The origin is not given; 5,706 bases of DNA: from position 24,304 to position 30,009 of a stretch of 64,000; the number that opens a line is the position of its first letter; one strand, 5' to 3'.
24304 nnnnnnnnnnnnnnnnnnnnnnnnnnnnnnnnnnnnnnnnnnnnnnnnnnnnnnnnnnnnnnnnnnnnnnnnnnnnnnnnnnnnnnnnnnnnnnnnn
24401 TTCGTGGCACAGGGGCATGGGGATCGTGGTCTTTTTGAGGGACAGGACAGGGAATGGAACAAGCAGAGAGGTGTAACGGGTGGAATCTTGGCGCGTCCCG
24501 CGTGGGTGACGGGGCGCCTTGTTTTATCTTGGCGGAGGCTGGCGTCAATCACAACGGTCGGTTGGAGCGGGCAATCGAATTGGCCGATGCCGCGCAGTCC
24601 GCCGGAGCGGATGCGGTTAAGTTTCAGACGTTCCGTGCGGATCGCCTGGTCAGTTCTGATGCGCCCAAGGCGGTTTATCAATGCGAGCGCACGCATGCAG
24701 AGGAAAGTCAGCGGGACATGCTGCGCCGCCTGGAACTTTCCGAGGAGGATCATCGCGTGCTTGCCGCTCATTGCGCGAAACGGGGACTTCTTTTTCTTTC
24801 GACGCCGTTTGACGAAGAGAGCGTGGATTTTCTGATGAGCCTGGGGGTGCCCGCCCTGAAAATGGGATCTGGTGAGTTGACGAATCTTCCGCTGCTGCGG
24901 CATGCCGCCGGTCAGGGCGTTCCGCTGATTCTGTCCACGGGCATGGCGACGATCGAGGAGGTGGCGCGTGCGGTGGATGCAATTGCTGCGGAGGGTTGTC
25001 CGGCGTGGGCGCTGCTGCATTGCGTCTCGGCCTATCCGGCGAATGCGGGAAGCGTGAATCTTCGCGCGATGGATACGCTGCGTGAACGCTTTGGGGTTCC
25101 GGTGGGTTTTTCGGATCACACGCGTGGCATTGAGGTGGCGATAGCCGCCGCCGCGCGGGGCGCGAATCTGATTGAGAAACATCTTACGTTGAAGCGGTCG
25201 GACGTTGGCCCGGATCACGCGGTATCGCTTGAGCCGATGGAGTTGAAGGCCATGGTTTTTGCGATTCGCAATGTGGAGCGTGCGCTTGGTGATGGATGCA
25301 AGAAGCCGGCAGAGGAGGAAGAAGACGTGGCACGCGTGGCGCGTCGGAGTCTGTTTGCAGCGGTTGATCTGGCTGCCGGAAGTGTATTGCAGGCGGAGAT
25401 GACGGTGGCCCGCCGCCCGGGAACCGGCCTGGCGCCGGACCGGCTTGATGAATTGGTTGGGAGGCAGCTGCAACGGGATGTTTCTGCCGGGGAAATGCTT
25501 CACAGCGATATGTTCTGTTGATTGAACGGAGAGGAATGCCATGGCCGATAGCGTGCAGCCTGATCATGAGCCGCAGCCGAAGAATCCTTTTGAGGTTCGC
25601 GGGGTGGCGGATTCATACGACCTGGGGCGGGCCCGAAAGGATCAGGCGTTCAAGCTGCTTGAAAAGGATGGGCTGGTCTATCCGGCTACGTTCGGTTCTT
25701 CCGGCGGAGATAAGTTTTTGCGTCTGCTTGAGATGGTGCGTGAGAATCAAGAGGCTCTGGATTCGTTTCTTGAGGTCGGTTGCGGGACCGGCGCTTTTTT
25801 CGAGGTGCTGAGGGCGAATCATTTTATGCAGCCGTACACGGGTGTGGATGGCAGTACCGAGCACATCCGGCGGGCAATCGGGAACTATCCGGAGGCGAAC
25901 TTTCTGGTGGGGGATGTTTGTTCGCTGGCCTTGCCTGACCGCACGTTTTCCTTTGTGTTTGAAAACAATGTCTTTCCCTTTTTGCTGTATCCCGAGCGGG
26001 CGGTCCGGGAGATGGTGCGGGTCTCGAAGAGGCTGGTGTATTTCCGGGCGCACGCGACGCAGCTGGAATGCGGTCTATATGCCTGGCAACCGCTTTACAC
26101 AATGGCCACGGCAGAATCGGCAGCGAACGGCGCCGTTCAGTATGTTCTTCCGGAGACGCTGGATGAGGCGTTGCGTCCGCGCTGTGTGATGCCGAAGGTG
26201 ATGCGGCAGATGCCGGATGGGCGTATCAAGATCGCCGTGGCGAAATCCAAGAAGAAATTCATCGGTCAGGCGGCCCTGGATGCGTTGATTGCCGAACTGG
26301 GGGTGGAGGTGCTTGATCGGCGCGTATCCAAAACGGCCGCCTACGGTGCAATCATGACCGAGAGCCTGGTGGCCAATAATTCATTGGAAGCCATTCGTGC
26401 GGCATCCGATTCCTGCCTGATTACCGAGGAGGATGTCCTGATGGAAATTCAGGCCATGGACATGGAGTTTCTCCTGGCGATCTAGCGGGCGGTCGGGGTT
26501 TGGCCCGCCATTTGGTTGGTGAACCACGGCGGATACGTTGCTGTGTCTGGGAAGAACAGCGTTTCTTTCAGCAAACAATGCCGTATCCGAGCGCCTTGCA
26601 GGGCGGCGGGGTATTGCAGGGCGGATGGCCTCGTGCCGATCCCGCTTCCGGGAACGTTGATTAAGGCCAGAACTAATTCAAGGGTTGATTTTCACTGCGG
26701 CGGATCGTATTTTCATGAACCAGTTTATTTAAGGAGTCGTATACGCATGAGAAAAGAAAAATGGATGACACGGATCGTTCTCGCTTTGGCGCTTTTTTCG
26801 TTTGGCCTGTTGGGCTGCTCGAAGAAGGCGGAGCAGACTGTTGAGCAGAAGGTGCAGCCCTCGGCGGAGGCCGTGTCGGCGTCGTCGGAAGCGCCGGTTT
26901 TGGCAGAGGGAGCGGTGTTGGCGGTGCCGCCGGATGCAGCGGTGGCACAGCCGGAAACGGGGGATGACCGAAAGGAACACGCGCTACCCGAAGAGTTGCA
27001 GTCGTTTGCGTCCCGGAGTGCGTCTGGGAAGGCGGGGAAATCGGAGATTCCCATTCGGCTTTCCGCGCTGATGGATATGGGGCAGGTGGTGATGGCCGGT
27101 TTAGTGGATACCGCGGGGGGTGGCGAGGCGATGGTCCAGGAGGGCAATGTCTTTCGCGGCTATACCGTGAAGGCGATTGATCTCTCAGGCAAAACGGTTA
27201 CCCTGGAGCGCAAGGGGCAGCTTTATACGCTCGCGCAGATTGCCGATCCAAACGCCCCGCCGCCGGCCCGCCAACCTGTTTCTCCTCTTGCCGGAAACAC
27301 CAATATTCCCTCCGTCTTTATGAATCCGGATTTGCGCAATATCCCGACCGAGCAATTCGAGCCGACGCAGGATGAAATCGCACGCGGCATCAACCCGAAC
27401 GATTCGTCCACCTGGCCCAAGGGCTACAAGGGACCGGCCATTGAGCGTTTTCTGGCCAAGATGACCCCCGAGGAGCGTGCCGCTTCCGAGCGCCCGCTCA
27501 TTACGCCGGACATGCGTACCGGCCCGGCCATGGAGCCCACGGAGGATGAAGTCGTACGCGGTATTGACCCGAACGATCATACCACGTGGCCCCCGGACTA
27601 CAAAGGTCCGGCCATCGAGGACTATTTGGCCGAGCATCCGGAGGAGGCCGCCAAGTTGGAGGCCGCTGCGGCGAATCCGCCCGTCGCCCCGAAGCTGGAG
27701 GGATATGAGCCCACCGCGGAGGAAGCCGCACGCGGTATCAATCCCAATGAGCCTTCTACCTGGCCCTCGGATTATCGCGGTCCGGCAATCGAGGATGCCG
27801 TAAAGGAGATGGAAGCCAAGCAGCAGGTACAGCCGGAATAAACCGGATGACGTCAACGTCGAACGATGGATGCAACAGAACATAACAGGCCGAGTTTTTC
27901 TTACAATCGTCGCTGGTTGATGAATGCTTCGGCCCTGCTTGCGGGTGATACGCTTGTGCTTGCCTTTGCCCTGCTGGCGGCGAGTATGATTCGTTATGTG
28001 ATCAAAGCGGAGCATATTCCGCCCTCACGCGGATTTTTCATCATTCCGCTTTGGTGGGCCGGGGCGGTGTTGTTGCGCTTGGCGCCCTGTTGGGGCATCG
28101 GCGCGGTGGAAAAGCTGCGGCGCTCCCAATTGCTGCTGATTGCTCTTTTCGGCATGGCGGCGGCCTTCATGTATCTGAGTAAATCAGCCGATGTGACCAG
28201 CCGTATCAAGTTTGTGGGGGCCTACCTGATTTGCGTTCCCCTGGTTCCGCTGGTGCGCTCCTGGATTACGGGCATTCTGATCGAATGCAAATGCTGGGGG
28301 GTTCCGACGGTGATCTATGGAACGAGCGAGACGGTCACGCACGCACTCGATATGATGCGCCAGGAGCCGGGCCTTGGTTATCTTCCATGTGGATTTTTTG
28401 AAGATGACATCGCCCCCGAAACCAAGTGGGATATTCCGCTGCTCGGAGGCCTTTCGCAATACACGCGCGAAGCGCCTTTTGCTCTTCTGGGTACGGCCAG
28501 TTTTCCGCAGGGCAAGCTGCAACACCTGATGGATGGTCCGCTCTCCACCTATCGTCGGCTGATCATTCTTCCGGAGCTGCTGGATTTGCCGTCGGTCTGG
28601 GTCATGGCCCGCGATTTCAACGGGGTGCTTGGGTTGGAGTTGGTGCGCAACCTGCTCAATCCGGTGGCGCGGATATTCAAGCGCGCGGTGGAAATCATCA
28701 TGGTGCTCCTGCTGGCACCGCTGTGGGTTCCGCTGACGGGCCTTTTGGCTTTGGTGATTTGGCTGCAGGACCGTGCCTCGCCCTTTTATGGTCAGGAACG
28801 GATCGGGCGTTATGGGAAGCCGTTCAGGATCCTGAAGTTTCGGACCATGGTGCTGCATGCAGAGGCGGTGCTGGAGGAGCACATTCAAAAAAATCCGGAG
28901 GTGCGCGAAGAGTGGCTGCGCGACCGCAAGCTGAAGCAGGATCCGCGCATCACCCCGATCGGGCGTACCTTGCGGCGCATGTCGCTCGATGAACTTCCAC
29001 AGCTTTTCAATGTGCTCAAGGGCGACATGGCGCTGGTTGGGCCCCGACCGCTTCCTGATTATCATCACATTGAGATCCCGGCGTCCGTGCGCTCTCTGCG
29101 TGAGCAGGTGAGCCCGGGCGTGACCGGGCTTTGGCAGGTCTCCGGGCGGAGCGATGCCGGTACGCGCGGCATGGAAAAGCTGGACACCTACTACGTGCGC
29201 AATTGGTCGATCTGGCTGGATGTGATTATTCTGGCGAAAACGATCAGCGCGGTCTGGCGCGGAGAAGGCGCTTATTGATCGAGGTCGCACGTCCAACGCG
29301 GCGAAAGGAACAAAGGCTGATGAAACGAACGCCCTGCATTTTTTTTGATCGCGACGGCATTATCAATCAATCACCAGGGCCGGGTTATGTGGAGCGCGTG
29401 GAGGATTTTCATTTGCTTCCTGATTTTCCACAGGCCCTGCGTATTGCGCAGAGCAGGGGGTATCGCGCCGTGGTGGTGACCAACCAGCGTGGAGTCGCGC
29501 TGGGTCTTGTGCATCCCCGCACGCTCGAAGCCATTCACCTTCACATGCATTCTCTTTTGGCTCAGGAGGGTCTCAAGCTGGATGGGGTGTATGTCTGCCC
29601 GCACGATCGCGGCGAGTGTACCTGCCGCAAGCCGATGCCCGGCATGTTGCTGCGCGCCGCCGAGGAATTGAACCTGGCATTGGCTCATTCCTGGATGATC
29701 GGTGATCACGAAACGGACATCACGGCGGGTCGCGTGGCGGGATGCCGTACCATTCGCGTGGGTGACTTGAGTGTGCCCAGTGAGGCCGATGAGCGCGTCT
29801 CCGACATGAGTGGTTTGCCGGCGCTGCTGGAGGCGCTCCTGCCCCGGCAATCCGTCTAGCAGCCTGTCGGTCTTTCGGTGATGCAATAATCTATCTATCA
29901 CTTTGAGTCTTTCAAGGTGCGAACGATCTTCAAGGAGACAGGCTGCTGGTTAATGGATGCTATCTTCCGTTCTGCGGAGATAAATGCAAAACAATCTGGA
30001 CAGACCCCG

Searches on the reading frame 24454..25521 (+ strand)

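Call 58: search_protein_families(library=pfam, proteins=[window:24454-25521:+], max_evalue=0.001)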
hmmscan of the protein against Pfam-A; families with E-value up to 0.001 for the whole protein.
window:24454-25521:+ (355 aa): 2 families
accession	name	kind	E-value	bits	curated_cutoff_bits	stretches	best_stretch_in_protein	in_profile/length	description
PF03102.20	NeuB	-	4.6e-95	318.1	22.1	1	45-283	3-241/241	NeuB family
PF08666.17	SAF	-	1.3e-12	48.5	21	1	297-354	1-62/63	SAF domain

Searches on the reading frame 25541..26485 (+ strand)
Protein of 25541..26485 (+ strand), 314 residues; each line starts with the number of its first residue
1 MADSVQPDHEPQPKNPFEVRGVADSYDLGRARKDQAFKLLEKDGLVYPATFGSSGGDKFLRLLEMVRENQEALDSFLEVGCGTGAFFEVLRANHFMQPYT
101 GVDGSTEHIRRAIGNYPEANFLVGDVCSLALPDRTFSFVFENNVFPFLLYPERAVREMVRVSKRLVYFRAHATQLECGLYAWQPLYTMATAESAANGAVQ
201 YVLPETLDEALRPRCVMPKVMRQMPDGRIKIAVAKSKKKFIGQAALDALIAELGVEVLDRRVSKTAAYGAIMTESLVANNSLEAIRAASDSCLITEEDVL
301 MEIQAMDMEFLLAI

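Call 58: search_protein_families(library=pfam, proteins=[window:25541-26485:+], max_evalue=0.001)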
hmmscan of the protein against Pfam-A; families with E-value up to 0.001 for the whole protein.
window:25541-26485:+ (314 aa): 6 families
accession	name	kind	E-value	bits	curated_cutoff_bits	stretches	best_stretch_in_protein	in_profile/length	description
PF08241.18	Methyltransf_11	-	1.6e-15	57.9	21.2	1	77-164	1-89/95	Methyltransferase domain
PF13649.12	Methyltransf_25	-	1.5e-11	45.3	27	1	77-163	2-94/97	Methyltransferase domain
PF13489.12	Methyltransf_23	-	3e-08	34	27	1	66-163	16-109/164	Methyltransferase domain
PF13847.12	Methyltransf_31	-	3.2e-07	30.6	27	1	74-173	5-112/145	Methyltransferase domain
PF08242.18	Methyltransf_12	-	9.1e-07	30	30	1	77-161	1-91/98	Methyltransferase domain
PF05401.17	NodS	-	7.5e-05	23.1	24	1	58-144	30-115/201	Nodulation protein S (NodS)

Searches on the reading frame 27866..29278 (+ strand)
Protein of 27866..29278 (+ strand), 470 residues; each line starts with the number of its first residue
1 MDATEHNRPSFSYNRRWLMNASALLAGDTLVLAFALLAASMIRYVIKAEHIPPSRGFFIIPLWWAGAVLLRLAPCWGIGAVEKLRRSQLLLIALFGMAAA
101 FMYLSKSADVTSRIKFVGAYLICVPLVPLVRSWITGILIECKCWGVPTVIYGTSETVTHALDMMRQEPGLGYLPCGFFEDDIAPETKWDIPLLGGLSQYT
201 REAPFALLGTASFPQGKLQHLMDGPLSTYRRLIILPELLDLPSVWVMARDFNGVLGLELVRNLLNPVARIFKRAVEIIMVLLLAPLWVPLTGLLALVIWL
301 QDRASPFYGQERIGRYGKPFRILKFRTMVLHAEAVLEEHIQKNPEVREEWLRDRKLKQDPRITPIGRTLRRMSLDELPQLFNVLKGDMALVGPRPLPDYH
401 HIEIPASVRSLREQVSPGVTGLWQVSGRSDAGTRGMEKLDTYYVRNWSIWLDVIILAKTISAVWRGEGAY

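Call 58: search_protein_families(library=pfam, proteins=[window:27866-29278:+], max_evalue=0.001)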
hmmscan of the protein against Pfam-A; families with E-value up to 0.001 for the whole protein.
window:27866-29278:+ (470 aa): 1 family
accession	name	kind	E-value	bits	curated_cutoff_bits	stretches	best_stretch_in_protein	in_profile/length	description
PF02397.22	Bac_transf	-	1.1e-57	194.9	27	1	272-464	1-178/179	Bacterial sugar transferase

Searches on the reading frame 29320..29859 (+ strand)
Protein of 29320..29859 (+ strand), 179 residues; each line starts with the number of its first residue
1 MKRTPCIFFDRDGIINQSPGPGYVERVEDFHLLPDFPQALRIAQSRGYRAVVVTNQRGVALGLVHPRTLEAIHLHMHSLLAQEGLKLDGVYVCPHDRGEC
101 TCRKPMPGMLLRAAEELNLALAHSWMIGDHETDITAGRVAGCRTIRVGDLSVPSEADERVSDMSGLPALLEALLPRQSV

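Call 58: search_protein_families(library=pfam, proteins=[window:29320-29859:+], max_evalue=0.001)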
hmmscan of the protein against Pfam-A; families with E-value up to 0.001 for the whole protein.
window:29320-29859:+ (179 aa): 5 families
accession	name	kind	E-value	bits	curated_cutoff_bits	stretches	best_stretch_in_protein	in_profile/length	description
PF13242.12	Hydrolase_like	-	3.7e-13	49.6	22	1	102-147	2-48/75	HAD-hyrolase-like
PF00702.32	Hydrolase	-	1.4e-11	45.6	26.4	1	26-141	93-191/191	haloacid dehalogenase-like hydrolase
PF13419.12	HAD_2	-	1.2e-08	35.7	23.8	1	101-147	132-178/178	Haloacid dehalogenase-like hydrolase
PF08645.17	PNK3P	-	1.2e-06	28.8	22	1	7-129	3-125/161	Polynucleotide kinase 3 phosphatase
PF12710.13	HAD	-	1.7e-05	25.8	27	1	25-137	71-188/189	haloacid dehalogenase-like hydrolase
